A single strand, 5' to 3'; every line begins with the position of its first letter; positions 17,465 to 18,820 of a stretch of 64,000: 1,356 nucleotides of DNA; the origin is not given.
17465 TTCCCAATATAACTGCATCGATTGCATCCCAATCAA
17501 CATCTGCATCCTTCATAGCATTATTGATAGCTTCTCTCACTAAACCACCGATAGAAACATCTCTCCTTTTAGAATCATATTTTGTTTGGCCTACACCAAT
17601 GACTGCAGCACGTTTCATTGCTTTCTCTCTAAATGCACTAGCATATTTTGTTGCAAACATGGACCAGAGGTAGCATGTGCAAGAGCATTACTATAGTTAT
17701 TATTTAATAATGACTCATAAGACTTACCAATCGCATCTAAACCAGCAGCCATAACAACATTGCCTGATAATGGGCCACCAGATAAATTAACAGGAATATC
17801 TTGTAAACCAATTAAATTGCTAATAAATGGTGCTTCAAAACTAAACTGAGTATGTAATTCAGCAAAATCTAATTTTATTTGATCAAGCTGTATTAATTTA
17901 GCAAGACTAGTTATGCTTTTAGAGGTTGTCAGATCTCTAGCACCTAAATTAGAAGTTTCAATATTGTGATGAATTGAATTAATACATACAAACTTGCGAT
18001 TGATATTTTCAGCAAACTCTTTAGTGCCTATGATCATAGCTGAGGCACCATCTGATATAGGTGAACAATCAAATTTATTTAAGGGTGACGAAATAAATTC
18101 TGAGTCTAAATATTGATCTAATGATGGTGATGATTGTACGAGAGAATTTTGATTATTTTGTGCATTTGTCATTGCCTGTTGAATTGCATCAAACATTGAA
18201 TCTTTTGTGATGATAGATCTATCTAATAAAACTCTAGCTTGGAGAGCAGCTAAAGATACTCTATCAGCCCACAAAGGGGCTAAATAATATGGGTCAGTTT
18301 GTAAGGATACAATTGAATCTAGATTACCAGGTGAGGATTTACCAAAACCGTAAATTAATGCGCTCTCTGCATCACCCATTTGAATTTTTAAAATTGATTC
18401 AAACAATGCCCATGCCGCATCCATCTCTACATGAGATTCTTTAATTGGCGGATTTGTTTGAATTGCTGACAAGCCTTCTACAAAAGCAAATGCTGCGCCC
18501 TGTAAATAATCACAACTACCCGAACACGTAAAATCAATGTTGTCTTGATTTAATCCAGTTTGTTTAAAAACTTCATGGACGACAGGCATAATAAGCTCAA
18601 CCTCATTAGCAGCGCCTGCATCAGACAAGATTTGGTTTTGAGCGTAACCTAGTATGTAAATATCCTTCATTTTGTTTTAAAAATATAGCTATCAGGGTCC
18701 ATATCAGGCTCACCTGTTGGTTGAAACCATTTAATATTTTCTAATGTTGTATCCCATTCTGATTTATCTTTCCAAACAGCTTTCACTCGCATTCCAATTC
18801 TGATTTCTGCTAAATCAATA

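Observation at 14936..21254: Duplicated DUF35 plus duplicated thiolase-fold proteins without an apparent nucleophilic Cys: predicted C-C lyase (retro-aldolase) module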

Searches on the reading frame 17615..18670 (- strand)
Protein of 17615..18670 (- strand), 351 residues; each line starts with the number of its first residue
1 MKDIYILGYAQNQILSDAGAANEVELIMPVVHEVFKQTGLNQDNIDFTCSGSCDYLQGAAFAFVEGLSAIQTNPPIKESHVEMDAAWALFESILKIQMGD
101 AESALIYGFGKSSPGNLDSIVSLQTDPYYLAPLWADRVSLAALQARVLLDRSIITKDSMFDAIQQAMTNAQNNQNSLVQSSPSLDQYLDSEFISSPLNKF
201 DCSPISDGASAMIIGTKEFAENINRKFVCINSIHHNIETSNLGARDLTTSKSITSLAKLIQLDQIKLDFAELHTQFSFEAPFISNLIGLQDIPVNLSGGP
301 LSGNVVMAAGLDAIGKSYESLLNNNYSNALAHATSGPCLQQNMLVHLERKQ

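Call 4: search_protein_families(library=pfam, proteins=[window:17615-18670:-], max_evalue=0.01)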
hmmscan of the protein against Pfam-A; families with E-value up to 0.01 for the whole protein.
window:17615-18670:- (351 aa): 0 families

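Call 5: search_protein_families(library=ncbifam, proteins=[window:17615-18670:-], max_evalue=0.01)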
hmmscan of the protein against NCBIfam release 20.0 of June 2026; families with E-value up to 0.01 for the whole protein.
window:17615-18670:- (351 aa): 18 families
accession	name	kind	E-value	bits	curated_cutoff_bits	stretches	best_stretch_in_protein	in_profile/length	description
NF005924.0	PRK07937.1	subfamily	2.9e-119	398.6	419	1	1-350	2-352/353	lipid-transfer protein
NF004720.0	PRK06064.1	subfamily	4.7e-27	94.7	420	1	1-278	1-289/389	thiolase domain-containing protein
NF004722.0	PRK06066.1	equivalog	5.4e-18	65.1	516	1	81-279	84-290/385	thiolase domain-containing protein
NF053570.1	AcCoTHIOL_METTL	equivalog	2.8e-15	56.1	600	1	86-279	89-288/385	acetyl-CoA acetyltransferase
NF004811.0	PRK06158.1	subfamily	2.2e-14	53.3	421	1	6-276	12-283/384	acetyl-CoA acetyltransferase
NF006010.0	PRK08142.1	subfamily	6.1e-14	51.6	462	1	166-260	171-265/388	thiolase domain-containing protein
NF004721.0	PRK06065.1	equivalog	2.7e-12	46.3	455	1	119-259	131-271/393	thiolase domain-containing protein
NF006180.0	PRK08313.1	subfamily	5.1e-12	45.3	514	1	95-289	100-300/389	thiolase domain-containing protein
NF006102.0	PRK08256.1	subfamily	1.6e-11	43.9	436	1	88-224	88-234/394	lipid-transfer protein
NF009228.0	PRK12578.1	subfamily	2.1e-11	43.1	485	1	25-291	25-298/387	thiolase domain-containing protein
NF005704.0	PRK07516.1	subfamily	4.8e-11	42.2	412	1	3-277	3-290/389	thiolase domain-containing protein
NF004810.0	PRK06157.1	equivalog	4.6e-10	39.2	403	1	155-240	162-252/400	acetyl-CoA acetyltransferase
NF005892.0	PRK07855.1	subfamily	7.4e-10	38.2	469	1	138-238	149-250/390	lipid-transfer protein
NF004715.0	PRK06059.1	equivalog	1.2e-07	31.1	424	1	50-224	56-230/399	lipid-transfer protein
NF004982.0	PRK06365.1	equivalog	1.9e-06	27.2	695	1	87-245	104-265/430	thiolase domain-containing protein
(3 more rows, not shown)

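Call 11: search_solved_structures(query=window:17615-18670:-, max_evalue=0.01, show_alignments=2)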
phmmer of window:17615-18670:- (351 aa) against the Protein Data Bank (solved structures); distinct sequences matched with E-value up to 0.01: 5.
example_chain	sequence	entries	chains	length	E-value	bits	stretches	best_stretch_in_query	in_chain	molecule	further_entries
6esq_A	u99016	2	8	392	5.2e-10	42.3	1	1-281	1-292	acetoacetyl-CoA thiolase | Acetyl-CoA acetyltransferase thiolase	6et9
7yvy_A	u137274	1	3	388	7.2e-09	38.6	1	135-288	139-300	Acetyl-CoA acetyltransferase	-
4yzo_A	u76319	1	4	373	7.9e-09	38.5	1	88-278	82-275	Putative acyl-CoA acyltransferase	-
6hsj_A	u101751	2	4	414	2.8e-05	26.8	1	84-226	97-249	SCP2-thiolase (type-1)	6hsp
6hrv_A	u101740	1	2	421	2.9e-05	26.7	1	84-226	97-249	SCP2-thiolase (type-1)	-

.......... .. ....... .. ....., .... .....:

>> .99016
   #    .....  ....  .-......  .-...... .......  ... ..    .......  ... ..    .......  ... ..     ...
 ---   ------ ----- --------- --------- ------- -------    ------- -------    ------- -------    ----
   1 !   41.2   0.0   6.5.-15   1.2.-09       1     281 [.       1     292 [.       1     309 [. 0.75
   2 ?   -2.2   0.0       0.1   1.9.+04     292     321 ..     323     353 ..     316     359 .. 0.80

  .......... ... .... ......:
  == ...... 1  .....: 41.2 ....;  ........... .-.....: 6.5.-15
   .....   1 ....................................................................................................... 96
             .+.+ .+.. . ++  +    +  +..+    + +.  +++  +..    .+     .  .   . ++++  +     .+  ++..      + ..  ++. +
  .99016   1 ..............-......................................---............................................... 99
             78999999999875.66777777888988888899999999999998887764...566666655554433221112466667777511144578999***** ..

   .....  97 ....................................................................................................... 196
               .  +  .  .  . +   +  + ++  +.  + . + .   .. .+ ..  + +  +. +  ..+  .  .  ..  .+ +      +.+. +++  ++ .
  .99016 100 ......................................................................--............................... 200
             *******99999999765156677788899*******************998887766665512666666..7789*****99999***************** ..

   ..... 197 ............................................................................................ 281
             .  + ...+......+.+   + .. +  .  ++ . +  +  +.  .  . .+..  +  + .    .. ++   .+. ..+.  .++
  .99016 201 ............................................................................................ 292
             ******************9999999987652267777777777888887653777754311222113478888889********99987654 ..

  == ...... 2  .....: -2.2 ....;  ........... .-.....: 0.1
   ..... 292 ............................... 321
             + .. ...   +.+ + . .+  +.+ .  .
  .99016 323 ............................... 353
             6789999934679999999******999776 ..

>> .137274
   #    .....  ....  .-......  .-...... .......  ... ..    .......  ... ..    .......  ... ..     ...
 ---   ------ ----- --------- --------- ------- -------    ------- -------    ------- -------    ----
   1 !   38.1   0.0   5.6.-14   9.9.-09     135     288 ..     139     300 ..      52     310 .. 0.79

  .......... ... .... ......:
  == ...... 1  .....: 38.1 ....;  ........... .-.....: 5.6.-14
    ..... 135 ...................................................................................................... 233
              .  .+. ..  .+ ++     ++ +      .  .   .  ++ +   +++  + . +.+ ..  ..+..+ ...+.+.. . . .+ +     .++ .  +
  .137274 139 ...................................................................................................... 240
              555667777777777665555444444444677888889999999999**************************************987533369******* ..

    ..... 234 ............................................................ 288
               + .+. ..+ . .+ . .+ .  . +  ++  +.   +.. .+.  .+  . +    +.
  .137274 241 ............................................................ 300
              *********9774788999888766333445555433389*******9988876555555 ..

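Call 15: find_homologous_proteins(query=window:17615-18670:-, max_evalue=0.00001)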
Query window:17615-18670:- (351 aa): 7413 proteins with E <= 0.00001 among 8000 candidates; the best 120 are listed.
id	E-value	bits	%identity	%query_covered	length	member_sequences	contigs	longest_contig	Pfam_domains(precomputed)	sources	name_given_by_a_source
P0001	1.4e-226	769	100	100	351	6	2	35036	-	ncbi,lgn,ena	-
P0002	9.1e-161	553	70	99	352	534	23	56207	-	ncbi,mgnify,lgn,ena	mgnify:FL=1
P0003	6.4e-156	537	67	99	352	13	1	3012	-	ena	-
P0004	4.2e-153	527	67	99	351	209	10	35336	-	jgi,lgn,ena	-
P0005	9.8e-153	526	68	100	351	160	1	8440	-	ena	-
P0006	2.7e-148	512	65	100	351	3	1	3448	-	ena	-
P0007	2.3e-147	509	65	100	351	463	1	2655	-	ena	-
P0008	2.9e-147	508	66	100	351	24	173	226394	-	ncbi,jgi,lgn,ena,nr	ncbi:lipid-transfer protein [Gammaproteobacteria bacterium]|nr:lipid-transfer protein [Gammaproteoba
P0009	1.4e-146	506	65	100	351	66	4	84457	-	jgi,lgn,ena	-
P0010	9.6e-146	503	65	99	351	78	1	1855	-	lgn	-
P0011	7.9e-144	497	64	100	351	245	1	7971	-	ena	-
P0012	6.6e-143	494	64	100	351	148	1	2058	-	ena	-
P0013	4.7e-141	488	64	99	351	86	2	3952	-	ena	-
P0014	2.2e-130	453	60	100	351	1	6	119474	PF02803.25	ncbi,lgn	ncbi:MAG: lipid-transfer protein [Gammaproteobacteria bacterium]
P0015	3.1e-128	446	60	99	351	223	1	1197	-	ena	-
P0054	2.6e-109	384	53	99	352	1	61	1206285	PF02803.25,PF22691.3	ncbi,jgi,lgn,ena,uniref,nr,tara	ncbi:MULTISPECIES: thiolase domain-containing protein [Spongiibacter]|jgi:acetyl-CoA acetyltransfera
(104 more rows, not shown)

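Call 20: search_dna_similar(query=window:17615-18670:-, collection=plasmids, mode=protein, max_rows=25, max_evalue=1e-10)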
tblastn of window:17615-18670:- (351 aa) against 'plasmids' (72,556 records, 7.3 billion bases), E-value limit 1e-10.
Records with a match: 8; places in all: 8; records where one place covers at least 80% of the query: 8.
Best place of each record, by identity: <60% 8.
By first word of the organism name: Streptomyces 5; Nonomuraea 1; Tsukamurella 1; Nocardia 1.
By predicted mobility (MOB-suite, as given by PLSDB): non-mobilizable 8.
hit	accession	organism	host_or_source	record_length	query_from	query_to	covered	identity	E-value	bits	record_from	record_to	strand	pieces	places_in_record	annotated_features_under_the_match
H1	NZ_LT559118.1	Nonomuraea gerenzanensis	-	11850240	1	348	99%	42.3%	4e-68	239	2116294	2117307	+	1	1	none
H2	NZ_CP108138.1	Streptomyces sp. NBC_00184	-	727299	1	348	99%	42.1%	6e-74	255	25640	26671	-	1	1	thiolase domain-containing protein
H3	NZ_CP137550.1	Streptomyces sp. N50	Selaginella tamariscina,cell ...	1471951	2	348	99%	41.4%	1e-71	248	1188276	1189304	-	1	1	record has no annotation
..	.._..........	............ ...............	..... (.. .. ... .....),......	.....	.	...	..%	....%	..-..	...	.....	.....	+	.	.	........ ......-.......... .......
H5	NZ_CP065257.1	Streptomyces clavuligerus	cell culture,lab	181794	2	348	99%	40.4%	4e-63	224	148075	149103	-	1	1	thiolase domain-containing protein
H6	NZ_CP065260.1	Streptomyces clavuligerus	cell culture,lab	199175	2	348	99%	40.4%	4e-63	224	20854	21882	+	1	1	thiolase domain-containing protein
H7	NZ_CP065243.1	Streptomyces clavuligerus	cell culture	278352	2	348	99%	40.4%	4e-63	224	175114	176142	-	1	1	thiolase domain-containing protein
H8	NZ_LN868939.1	Nocardia farcinica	not known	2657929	3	350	99%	39.3%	3e-72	251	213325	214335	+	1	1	none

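Call 21: get_annotated_region(hit=H4, flank=9000)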
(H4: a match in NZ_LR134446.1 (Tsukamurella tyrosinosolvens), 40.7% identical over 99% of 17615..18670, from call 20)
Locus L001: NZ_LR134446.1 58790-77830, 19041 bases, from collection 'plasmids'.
description: Tsukamurella tyrosinosolvens strain NCTC13231 plasmid 4, complete sequence
organism: Tsukamurella tyrosinosolvens (NCBI taxid 57704)
taxonomy: Bacteria; Actinomycetota; Actinomycetes; Mycobacteriales; Tsukamurellaceae; Tsukamurella; Tsukamurella tyrosinosolvens
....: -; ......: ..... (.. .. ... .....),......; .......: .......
typing (MOB-suite, as given by PLSDB): non-mobilizable
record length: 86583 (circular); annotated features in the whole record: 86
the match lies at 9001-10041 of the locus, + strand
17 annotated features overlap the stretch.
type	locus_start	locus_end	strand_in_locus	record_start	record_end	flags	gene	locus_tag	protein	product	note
CDS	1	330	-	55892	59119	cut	-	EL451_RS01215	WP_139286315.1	BTAD domain-containing putative transcriptional regulator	-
CDS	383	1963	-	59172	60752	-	-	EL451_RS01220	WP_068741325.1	succinic semialdehyde dehydrogenase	-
CDS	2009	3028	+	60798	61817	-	-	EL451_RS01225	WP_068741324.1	LLM class F420-dependent oxidoreductase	GO:0008150 - biological_process [Evidence IEA]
CDS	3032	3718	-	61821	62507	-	-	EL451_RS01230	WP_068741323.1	hypothetical protein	-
CDS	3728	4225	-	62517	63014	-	-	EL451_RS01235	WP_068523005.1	PPOX class F420-dependent oxidoreductase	-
CDS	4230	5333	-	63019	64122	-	-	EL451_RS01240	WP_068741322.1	nitronate monooxygenase family protein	-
CDS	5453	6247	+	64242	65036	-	-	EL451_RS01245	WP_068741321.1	crotonase/enoyl-CoA hydratase family protein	-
CDS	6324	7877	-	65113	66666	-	-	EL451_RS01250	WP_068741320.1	AMP-binding protein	-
CDS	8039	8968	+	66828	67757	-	-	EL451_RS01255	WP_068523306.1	OB-fold nucleic acid binding domain-containing protein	-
CDS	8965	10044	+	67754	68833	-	-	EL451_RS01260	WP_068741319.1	thiolase domain-containing protein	-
CDS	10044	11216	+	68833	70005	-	-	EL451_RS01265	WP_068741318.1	thiolase domain-containing protein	-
CDS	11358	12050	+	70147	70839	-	-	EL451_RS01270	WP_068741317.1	FCD domain-containing protein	-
CDS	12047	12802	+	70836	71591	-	-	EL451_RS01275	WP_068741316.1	creatininase family protein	-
CDS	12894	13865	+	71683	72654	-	-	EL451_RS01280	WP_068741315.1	PHB depolymerase family esterase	-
CDS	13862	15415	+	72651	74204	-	-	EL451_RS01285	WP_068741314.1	AbgT family transporter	GO:1902604 - p-aminobenzoyl-glutamate transmembrane transport [Evidence IEA]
CDS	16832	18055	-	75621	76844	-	-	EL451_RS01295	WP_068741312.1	cytochrome P450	-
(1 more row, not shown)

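Call 22: get_annotated_region(hit=H2, flank=9000)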
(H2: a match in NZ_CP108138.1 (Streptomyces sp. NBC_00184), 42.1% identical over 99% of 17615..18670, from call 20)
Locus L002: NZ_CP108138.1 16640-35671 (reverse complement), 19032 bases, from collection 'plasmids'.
description: Streptomyces sp. NBC_00184 plasmid unnamed1, complete sequence
organism: Streptomyces sp. NBC_00184 (NCBI taxid 2975673)
taxonomy: Bacteria; Actinomycetota; Actinomycetes; Kitasatosporales; Streptomycetaceae; Streptomyces; Streptomyces sp. NBC 00184
host: -; source: -; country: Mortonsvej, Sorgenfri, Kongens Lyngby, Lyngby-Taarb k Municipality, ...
typing (MOB-suite, as given by PLSDB): non-mobilizable
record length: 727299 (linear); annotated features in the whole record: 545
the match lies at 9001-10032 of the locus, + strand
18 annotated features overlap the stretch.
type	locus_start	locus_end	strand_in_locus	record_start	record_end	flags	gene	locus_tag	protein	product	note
CDS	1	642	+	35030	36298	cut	-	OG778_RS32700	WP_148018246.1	beta-ketoacyl-[acyl-carrier-protein] synthase family protein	GO:0006633 - fatty acid biosynthetic process [Evidence IEA]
CDS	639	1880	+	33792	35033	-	-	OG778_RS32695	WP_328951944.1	beta-ketoacyl synthase N-terminal-like domain-containing protein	-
CDS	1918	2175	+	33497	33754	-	-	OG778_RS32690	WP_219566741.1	acyl carrier protein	-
CDS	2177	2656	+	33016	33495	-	-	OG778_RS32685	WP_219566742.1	SRPBCC family protein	-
CDS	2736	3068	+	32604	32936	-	-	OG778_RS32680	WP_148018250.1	TcmI family type II polyketide cyclase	-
CDS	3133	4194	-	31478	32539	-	-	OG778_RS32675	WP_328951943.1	methyltransferase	-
CDS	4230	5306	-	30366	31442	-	-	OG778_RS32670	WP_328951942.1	right-handed parallel beta-helix repeat-containing protein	-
CDS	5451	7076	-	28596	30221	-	-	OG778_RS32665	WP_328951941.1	acyl-CoA synthetase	-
CDS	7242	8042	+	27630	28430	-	-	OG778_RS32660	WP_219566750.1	crotonase/enoyl-CoA hydratase family protein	-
CDS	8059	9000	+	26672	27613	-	-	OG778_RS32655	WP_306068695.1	OB-fold nucleic acid binding domain-containing protein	-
CDS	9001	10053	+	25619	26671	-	-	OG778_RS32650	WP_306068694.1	thiolase domain-containing protein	-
CDS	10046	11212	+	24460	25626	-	-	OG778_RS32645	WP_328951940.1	thiolase domain-containing protein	-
CDS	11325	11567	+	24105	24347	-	-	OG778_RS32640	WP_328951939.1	DUF397 domain-containing protein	-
CDS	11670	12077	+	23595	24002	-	-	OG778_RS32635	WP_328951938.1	ACT domain-containing protein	-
CDS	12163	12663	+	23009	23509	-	-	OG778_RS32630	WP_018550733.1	hypothetical protein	-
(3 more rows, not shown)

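Call 32: find_encoding_contigs(protein=P0001, flank=10000, max_places=3)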
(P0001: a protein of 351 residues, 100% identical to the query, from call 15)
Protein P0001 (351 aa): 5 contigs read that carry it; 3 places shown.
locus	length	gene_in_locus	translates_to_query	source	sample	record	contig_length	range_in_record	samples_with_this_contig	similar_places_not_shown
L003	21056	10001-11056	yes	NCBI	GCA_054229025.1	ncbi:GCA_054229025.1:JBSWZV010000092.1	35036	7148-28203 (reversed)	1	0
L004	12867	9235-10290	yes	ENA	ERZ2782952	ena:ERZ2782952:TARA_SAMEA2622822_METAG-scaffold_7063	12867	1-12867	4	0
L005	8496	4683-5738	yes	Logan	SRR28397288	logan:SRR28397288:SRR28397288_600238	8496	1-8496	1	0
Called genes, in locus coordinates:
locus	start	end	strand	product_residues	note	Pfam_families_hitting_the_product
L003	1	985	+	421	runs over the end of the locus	PF01384:PHO4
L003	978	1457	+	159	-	PF13577:SnoaL_4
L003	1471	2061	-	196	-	-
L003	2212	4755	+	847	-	PF07715:Plug, PF00593:TonB_dep_Rec_b-barrel, PF14905:OMP_b-brl_3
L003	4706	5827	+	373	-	PF02333:Phytase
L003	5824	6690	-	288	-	PF00106:adh_short, PF08659:KR (weak), PF13561:adh_short_C2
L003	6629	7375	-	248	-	PF00106:adh_short, PF01370:Epimerase (weak), PF08659:KR, PF13561:adh_short_C2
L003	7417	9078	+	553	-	PF00501:AMP-binding, PF13193:AMP-binding_C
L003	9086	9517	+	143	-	PF01796:OB_ChsH2_C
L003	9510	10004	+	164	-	PF12172:zf-ChsH2, PF01796:OB_ChsH2_C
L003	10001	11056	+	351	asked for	-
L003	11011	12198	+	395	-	PF00108:Thiolase_N (weak), PF22691:Thiolase_C_1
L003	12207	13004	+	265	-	PF00378:ECH_1, PF16113:ECH_2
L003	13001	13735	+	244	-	PF00378:ECH_1, PF16113:ECH_2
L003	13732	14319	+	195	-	PF09335:VTT_dom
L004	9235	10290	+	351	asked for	-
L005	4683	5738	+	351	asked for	-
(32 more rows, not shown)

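Call 33: find_encoding_contigs(protein=P0054, flank=10000, max_places=2)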
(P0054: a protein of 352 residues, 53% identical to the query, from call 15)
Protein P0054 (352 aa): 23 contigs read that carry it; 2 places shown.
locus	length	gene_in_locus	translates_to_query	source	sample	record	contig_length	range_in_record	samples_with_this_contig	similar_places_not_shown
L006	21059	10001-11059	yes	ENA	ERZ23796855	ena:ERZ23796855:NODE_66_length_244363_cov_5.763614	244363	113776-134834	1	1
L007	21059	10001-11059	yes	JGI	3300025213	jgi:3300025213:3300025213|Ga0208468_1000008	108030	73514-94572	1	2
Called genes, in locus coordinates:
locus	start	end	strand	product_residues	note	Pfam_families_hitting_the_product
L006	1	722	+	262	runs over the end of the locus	PF13431:TPR_17 (faint), PF23914:TPR_CcmH_CycH (faint), PF24575:TPR_Slam (weak), PF07719:TPR_2 (faint), PF13432:TPR_16, PF14559:TPR_19 (weak), PF12895:ANAPC3 (weak), PF00515:TPR_1 (weak), +9 more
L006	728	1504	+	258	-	PF13413:HTH_25, PF13464:RodZ_C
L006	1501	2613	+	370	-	PF04551:GcpE, PF26540:GcpE_C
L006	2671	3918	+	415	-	PF13393:tRNA-synt_His, PF00587:tRNA-synt_2b, PF03129:HGTP_anticodon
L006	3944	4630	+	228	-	PF09976:TPR_21, PF13432:TPR_16 (faint)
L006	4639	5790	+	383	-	PF01011:PQQ (faint), PF13570:Beta-prop_ACSF4, PF25293:Beta-prop_EMC1_N (faint), PF07774:EMC1_C (faint), PF25292:Beta-prop_CGLA (faint), PF13360:PQQ_2, PF13570:Beta-prop_ACSF4 (weak)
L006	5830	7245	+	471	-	PF00350:Dynamin_N (faint), PF01926:MMR_HSR1, PF02421:FeoB_N, PF03193:RsgA_GTPase (faint), PF00009:GTP_EFTU, PF02421:FeoB_N, PF01926:MMR_HSR1, PF14714:KH_dom-like, +4 more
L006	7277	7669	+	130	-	PF01152:Bac_globin (weak)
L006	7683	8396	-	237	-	PF02535:Zip (faint)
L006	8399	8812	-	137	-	PF04304:DUF454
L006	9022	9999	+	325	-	PF01796:OB_ChsH2_C, PF12172:zf-ChsH2, PF01796:OB_ChsH2_C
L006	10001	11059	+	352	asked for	PF02803:Thiolase_C (faint), PF22691:Thiolase_C_1 (faint)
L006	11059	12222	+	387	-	PF00108:Thiolase_N (faint), PF22691:Thiolase_C_1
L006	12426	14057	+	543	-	PF00501:AMP-binding, PF13193:AMP-binding_C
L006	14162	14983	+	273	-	PF00378:ECH_1, PF16113:ECH_2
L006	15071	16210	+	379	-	PF02515:CoA_transf_3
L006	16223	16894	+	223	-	PF14512:TM1586_NiRdase (faint), PF00881:Nitroreductase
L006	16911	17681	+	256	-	PF00378:ECH_1, PF16113:ECH_2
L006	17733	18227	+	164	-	PF13279:4HBT_2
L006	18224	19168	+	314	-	PF13145:Rotamase_2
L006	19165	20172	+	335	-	PF13795:HupE_UreJ_2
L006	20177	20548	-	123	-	PF07858:LEH, PF07366:SnoaL, PF12680:SnoaL_2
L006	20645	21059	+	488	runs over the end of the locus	PF00067:p450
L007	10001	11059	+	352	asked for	PF02803:Thiolase_C (faint), PF22691:Thiolase_C_1 (faint)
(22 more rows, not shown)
